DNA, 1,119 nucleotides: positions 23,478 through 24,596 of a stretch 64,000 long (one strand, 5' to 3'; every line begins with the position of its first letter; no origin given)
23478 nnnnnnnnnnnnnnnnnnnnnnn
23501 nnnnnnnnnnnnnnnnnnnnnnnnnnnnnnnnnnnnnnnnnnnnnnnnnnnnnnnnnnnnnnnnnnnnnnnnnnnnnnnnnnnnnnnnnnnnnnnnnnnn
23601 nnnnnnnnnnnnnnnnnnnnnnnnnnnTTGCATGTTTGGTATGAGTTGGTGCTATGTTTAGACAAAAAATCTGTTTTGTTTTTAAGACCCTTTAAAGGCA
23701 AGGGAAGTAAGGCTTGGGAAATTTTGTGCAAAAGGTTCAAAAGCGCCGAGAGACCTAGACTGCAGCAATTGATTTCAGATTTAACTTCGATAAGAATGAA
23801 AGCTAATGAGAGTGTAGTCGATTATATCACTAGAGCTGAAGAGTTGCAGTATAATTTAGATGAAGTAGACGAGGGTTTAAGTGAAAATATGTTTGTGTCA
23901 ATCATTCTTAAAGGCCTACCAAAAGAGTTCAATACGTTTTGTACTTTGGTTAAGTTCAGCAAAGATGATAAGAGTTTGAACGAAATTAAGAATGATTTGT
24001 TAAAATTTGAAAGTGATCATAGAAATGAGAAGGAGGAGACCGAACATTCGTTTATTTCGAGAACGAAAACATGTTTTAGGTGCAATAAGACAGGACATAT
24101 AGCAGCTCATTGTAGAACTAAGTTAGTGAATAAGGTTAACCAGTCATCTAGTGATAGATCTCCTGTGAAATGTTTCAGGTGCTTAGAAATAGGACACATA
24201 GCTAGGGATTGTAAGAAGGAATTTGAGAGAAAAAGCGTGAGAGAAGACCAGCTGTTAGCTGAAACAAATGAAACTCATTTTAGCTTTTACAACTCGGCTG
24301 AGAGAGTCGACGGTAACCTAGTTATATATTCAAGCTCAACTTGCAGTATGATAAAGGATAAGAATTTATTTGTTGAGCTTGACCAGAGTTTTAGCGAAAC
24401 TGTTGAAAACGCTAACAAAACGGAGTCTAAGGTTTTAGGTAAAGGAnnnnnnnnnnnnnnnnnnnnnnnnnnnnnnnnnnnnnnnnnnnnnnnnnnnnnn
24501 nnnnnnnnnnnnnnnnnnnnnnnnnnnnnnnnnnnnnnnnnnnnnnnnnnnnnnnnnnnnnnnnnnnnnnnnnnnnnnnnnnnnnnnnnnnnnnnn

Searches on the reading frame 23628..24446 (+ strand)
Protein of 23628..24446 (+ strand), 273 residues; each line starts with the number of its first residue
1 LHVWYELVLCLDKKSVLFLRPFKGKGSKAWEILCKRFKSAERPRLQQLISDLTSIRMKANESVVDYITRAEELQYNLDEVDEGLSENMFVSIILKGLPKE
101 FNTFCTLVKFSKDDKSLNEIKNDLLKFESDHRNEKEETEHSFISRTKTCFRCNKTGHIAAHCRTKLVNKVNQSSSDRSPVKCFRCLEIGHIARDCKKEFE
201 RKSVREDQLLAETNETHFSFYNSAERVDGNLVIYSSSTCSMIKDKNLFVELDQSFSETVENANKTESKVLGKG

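Call 15: find_homologous_proteins(query=window:23628-24446:+)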
Query window:23628-24446:+ (273 aa): 60 proteins with E <= 0.001 among 313 candidates.
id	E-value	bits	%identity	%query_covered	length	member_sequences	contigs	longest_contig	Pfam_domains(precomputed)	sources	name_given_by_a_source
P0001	9.5e-166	568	94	100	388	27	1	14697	PF03732.24,PF00098.29,PF14223.15,PF22936.2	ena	-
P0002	2.8e-147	507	91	94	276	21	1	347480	PF03732.24,PF00098.29,PF14223.15,PF22936.2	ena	-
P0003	7.7e-109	381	89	71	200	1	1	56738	PF03732.24,PF00098.29,PF14223.15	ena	-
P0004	2.4e-108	380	87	74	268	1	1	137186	PF03732.24,PF00098.29,PF14223.15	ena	-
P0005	6.3e-106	372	88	74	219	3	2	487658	PF00098.29,PF14223.15,PF22936.2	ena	-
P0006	5.8e-104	365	86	73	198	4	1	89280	PF00098.29,PF14223.15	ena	-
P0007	1.0e-95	338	87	66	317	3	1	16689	PF00098.29,PF22936.2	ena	-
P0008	2.1e-95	337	81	73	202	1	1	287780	-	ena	-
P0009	3.8e-94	333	85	68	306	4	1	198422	PF22936.2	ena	-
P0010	9.0e-86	306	77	69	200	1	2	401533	PF03732.24,PF14223.15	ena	-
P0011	6.9e-81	290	87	56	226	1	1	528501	PF03732.24,PF14223.15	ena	-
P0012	8.7e-79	283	84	58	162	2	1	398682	PF14223.15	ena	-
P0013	1.3e-78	282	91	55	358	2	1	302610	PF22936.2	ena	-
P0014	2.7e-78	281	51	97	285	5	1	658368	PF00098.29,PF14223.15,PF22936.2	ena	-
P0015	1.5e-77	279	86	54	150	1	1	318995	PF03732.24,PF14223.15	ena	-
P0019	2.3e-71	258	82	54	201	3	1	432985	PF03732.24,PF14223.15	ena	-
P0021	8.0e-70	253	54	78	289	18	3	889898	PF03732.24,PF00098.29,PF14223.15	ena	-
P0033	1.5e-58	216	57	60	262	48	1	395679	PF03732.24,PF14223.15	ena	-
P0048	1.9e-38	151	52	54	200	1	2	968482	PF14223.15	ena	-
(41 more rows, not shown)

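Call 16: find_encoding_contigs(protein=P0002, flank=10000, max_places=10)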
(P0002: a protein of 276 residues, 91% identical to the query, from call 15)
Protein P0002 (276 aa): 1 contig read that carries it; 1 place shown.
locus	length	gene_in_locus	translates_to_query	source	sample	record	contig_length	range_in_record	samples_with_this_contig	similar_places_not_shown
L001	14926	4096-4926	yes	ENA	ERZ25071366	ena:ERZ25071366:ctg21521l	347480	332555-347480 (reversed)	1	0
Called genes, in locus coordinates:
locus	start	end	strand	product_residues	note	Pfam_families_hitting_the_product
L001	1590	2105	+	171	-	PF00098:zf-CCHC (faint)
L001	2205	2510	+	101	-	-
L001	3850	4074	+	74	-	-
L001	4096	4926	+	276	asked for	PF03732:PEG10_N-capsid (weak), PF14223:Retrotran_gag_2, PF00098:zf-CCHC (faint), PF22936:Pol_BBD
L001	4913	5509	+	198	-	-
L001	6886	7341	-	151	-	-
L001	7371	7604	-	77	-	-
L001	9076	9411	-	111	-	-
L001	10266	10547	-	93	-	-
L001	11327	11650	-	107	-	-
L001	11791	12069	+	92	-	-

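Call 24: find_encoding_contigs(protein=P0021, flank=10000, max_places=10)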
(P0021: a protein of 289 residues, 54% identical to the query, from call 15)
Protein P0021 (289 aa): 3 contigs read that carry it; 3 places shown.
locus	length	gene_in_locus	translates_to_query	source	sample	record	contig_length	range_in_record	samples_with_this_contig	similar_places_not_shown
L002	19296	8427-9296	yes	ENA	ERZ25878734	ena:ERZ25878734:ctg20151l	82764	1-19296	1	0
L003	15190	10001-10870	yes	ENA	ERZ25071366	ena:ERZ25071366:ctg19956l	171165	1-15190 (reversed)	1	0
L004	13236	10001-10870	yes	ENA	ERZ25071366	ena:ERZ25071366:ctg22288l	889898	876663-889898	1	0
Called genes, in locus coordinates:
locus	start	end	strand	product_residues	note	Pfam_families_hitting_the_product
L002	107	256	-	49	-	-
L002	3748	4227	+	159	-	-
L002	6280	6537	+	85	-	-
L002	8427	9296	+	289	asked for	PF14223:Retrotran_gag_2, PF03732:PEG10_N-capsid, PF00098:zf-CCHC (faint)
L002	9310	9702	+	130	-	PF22936:Pol_BBD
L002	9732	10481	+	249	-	PF00665:rve, PF25597:SH3_retrovirus (weak)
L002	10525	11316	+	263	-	PF07727:RVT_2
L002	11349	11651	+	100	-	-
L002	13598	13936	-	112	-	PF00096:zf-C2H2 (faint)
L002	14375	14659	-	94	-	-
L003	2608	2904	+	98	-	-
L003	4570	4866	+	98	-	-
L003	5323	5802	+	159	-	-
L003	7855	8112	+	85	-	-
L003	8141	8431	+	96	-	PF06584:DIRP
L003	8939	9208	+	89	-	-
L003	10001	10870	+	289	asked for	PF14223:Retrotran_gag_2, PF03732:PEG10_N-capsid, PF00098:zf-CCHC (faint)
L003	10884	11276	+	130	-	PF22936:Pol_BBD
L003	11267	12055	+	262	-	PF13976:gag_pre-integrs (weak), PF00665:rve, PF25597:SH3_retrovirus (faint)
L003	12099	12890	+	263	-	PF07727:RVT_2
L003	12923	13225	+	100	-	-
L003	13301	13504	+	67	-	-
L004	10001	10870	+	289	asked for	PF14223:Retrotran_gag_2, PF03732:PEG10_N-capsid, PF00098:zf-CCHC (faint)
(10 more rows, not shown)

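Call 25: find_encoding_contigs(protein=P0005, flank=10000, max_places=10)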
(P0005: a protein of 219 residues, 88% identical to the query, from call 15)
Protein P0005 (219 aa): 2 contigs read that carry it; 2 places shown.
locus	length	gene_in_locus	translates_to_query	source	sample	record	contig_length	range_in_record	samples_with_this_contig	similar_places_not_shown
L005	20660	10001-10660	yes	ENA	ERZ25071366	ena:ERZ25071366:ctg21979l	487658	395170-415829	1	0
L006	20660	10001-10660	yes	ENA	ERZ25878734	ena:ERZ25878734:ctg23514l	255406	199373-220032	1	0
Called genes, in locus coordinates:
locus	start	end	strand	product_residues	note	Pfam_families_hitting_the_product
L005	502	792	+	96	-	-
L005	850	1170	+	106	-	-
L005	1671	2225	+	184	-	PF02791:DDT (weak)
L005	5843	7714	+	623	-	PF15613:WSD, PF00628:PHD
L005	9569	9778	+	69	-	-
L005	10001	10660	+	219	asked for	PF14223:Retrotran_gag_2 (weak), PF00098:zf-CCHC (faint), PF22936:Pol_BBD (weak)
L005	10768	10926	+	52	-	-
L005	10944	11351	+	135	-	-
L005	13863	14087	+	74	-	-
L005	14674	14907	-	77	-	-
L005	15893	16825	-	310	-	PF00920:ILVD_EDD_N, PF24877:ILV_EDD_C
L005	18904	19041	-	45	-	-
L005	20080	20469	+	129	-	-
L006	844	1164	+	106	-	-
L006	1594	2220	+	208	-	PF02791:DDT (faint)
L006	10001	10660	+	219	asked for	PF14223:Retrotran_gag_2 (weak), PF00098:zf-CCHC (faint), PF22936:Pol_BBD (weak)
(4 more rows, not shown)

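Call 26: find_encoding_contigs(protein=P0048, flank=10000, max_places=10)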
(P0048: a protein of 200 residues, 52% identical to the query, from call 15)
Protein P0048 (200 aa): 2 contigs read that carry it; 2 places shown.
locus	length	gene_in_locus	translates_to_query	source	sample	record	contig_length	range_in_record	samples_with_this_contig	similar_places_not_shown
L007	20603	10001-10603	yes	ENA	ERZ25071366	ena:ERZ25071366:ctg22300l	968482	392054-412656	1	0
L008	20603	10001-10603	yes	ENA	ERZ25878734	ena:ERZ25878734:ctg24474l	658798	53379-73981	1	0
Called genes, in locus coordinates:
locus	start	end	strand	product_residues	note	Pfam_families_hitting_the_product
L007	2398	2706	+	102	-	-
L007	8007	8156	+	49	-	-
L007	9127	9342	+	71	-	-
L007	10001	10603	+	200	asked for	PF14223:Retrotran_gag_2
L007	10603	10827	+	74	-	-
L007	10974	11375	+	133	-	-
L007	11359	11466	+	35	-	-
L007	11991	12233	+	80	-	-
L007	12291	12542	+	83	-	PF07727:RVT_2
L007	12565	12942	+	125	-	PF07727:RVT_2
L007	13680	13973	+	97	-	-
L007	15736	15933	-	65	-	-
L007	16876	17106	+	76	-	-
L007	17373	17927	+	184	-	PF05148:Methyltransf_8, PF08241:Methyltransf_11 (faint)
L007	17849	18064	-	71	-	-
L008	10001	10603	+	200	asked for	PF14223:Retrotran_gag_2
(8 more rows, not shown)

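Call 31: list_cluster_members(proteins=[L005:5843-7711:+, L005:15896-16825:-, L007:17373-17924:+, L003:8141-8428:+])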
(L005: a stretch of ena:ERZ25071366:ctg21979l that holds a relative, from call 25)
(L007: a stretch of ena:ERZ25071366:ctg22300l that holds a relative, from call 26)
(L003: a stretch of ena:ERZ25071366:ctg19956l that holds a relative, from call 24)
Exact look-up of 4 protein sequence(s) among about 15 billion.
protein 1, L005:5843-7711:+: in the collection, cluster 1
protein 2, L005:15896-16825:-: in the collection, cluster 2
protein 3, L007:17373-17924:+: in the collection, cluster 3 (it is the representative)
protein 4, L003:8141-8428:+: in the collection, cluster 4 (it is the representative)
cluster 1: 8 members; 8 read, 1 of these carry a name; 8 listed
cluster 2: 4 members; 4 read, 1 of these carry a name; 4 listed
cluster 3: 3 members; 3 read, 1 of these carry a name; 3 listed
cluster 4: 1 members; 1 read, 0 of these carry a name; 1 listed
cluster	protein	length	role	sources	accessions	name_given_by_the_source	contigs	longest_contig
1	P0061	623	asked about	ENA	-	-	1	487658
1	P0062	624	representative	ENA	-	-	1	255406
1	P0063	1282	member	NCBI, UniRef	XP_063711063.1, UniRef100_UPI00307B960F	bromodomain adjacent to zinc finger domain protein 1A-like [Symsagittifera roscoffensis] | bromodomain adjacent to zinc finger domain protein 1A-like n=1 Tax=Symsagittifera ...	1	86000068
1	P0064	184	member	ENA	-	-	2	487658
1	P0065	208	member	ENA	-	-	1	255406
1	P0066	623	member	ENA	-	-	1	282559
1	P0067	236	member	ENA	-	-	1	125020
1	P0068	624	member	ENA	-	-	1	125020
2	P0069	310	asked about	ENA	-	-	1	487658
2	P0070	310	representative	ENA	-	-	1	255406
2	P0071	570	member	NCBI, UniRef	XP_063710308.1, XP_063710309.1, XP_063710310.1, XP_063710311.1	dihydroxy-acid dehydratase-like [Symsagittifera roscoffensis] | dihydroxy-acid dehydratase-like n=1 Tax=Symsagittifera roscoffensis TaxID=84072 ...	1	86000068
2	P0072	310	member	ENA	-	-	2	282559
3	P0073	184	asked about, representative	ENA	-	-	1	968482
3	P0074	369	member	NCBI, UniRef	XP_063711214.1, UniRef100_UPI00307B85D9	uncharacterized protein LOC134839555 [Symsagittifera roscoffensis] | uncharacterized protein LOC134839555 n=1 Tax=Symsagittifera roscoffensis TaxID=84072 ...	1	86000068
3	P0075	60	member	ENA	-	-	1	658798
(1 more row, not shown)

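Call 36: find_encoding_contigs(protein=P0010, flank=10000, max_places=10)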
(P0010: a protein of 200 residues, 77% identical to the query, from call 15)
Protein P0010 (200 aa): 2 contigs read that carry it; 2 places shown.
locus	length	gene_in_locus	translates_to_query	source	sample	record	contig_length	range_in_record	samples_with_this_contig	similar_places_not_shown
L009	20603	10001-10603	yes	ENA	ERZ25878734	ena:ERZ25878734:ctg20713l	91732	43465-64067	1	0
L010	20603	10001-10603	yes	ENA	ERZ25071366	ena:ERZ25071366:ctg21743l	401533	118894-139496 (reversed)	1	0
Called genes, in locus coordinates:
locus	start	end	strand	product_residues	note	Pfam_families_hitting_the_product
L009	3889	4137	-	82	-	-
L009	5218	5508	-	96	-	-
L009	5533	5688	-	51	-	-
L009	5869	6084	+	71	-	-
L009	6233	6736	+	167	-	PF00858:ASC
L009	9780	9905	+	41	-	-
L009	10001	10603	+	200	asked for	PF03732:PEG10_N-capsid (faint), PF14223:Retrotran_gag_2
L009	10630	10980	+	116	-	-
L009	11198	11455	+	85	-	-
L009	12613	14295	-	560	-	-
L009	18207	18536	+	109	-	-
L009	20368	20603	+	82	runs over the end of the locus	-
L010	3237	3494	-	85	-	PF00078:RVT_1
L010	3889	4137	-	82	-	-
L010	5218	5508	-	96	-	-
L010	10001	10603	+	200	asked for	PF03732:PEG10_N-capsid (faint), PF14223:Retrotran_gag_2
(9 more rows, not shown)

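Call 37: find_encoding_contigs(protein=P0011, flank=10000, max_places=10)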
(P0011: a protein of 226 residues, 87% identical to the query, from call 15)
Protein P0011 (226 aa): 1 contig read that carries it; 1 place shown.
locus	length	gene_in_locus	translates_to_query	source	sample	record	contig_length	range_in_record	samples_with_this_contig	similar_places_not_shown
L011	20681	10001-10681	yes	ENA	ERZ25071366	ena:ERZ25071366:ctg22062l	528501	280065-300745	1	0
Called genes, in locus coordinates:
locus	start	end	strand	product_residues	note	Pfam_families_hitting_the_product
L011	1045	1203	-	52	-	-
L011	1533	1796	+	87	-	-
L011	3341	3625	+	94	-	-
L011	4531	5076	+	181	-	-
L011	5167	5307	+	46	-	-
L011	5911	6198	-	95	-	-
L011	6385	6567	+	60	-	-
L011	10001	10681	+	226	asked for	PF03732:PEG10_N-capsid (weak), PF14223:Retrotran_gag_2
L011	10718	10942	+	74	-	PF00098:zf-CCHC (weak)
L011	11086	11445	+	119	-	-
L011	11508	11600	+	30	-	-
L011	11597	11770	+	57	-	-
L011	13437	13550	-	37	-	-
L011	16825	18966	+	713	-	-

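Call 38: find_encoding_contigs(protein=P0014, flank=10000, max_places=10)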
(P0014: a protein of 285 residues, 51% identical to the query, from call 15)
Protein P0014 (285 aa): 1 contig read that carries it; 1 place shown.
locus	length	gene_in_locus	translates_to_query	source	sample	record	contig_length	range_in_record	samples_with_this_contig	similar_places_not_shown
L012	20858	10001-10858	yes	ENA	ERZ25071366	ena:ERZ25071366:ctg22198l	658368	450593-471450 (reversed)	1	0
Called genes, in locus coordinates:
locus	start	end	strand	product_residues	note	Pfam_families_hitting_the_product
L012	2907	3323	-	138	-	-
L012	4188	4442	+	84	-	-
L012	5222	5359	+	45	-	-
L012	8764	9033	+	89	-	-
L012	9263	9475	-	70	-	-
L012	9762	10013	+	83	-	-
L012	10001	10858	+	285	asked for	PF14223:Retrotran_gag_2, PF00098:zf-CCHC (faint), PF22936:Pol_BBD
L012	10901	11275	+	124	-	PF13976:gag_pre-integrs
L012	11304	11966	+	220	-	PF00665:rve (weak), PF25597:SH3_retrovirus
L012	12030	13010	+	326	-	PF07727:RVT_2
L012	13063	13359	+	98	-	-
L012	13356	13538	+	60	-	-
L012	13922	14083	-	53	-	-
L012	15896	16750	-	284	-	-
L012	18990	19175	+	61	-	-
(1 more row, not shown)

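Call 39: find_encoding_contigs(protein=P0033, flank=10000, max_places=10)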
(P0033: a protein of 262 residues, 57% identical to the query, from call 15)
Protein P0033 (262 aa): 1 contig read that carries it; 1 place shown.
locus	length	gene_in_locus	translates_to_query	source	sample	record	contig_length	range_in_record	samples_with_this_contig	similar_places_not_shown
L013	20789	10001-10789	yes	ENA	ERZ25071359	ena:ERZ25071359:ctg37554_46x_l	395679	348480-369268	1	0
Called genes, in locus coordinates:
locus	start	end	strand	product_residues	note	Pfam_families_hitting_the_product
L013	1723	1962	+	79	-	-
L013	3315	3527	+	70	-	-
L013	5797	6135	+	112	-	-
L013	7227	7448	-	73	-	-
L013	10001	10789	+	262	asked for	PF14223:Retrotran_gag_2, PF03732:PEG10_N-capsid (faint)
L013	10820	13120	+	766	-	PF22936:Pol_BBD, PF13976:gag_pre-integrs, PF00665:rve, PF25597:SH3_retrovirus, PF07727:RVT_2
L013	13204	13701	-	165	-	-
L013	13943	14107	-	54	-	-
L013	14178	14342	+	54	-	-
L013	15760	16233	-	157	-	-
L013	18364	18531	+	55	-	-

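Call 47: find_encoding_contigs(protein=P0004, flank=10000, max_places=10)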
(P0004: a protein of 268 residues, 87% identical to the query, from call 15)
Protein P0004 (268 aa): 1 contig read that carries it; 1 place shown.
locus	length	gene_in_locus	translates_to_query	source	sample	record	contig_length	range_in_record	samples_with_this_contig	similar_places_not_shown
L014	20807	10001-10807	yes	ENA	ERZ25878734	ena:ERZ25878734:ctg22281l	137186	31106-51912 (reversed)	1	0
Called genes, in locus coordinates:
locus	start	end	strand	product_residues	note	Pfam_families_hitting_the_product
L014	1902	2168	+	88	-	-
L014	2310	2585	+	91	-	-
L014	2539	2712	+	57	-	-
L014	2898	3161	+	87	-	-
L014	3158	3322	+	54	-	-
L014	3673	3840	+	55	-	-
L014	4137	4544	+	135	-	-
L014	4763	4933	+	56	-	-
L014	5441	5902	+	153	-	-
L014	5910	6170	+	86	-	PF00078:RVT_1 (weak)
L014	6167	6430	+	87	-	PF17919:RT_RNaseH_2 (weak)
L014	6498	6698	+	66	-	PF17917:RT_RNaseH (weak)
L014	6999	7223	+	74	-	-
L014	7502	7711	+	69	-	-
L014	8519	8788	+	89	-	-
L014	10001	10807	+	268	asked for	PF03732:PEG10_N-capsid, PF14223:Retrotran_gag_2, PF00098:zf-CCHC (weak)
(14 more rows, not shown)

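Call 48: find_encoding_contigs(protein=P0008, flank=10000, max_places=10)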
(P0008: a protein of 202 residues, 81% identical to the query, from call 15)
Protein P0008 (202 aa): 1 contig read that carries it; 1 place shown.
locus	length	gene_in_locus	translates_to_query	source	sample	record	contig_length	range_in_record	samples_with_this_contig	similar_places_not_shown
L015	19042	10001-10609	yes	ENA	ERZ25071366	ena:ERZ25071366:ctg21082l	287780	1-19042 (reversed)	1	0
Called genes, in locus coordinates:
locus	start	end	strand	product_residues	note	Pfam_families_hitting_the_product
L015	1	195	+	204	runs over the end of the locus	-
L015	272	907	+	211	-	-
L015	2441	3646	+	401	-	PF00096:zf-C2H2 (faint), PF13909:zf-H2C2_5 (weak)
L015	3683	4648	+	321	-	-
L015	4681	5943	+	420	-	PF03175:DNA_pol_B_2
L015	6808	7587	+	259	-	-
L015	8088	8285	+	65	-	-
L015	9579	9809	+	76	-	-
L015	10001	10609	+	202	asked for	-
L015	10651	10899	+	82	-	-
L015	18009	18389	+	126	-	-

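Call 49: find_encoding_contigs(protein=P0013, flank=10000, max_places=10)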
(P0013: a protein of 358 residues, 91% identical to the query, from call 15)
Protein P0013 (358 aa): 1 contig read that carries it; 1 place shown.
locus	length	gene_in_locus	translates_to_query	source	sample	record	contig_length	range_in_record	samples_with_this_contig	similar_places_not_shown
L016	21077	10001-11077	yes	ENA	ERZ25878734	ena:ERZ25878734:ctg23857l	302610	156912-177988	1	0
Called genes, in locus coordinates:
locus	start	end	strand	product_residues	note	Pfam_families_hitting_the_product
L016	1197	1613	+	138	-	-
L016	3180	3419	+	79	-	-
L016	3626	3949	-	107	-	-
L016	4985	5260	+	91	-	-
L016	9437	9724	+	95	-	-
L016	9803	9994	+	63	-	-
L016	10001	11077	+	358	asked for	PF22936:Pol_BBD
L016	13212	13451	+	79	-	-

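Call 62: find_encoding_contigs(protein=P0019, flank=10000, max_places=10)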
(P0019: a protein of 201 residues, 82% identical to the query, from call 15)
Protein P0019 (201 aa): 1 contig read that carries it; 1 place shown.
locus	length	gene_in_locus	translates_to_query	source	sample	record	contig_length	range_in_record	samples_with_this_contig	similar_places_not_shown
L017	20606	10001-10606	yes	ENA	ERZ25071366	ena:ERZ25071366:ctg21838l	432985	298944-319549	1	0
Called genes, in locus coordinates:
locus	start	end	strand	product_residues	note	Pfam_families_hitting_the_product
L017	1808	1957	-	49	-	-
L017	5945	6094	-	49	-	-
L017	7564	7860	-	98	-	-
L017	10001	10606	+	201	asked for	PF03732:PEG10_N-capsid, PF14223:Retrotran_gag_2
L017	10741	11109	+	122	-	PF22936:Pol_BBD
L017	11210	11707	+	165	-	-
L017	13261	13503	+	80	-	-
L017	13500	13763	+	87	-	-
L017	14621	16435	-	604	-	PF00665:rve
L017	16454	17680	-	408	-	PF17919:RT_RNaseH_2, PF17917:RT_RNaseH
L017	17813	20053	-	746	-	PF00078:RVT_1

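Call 74: search_protein_families(library=pfam, proteins=[window:23628-24446:+], max_evalue=0.01)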
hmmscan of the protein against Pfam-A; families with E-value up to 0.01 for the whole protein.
window:23628-24446:+ (273 aa): 6 families
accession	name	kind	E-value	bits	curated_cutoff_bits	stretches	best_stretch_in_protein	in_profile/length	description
PF14223.13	Retrotran_gag_2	-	1.5e-17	64.1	27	1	28-135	64-171/172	gag-polypeptide of LTR copia-type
PF00098.28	zf-CCHC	-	2.5e-10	40.4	20.8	2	181-197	2-18/18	Zinc knuckle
PF03732.24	Retrotrans_gag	-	3.3e-08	34.1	24.1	1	22-98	18-96/97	Retrotransposon gag protein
PF13917.11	zf-CCHC_3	-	0.0014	18.9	27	0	181-202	6-27/41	Zinc knuckle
PF22936.1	Pol_BBD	-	0.0043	17.8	27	0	235-273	5-43/81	Pol polyprotein, beta-barrel domain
PF14787.11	zf-CCHC_5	-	0.0064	16.6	27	0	148-165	4-21/36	GAG-polyprotein viral zinc-finger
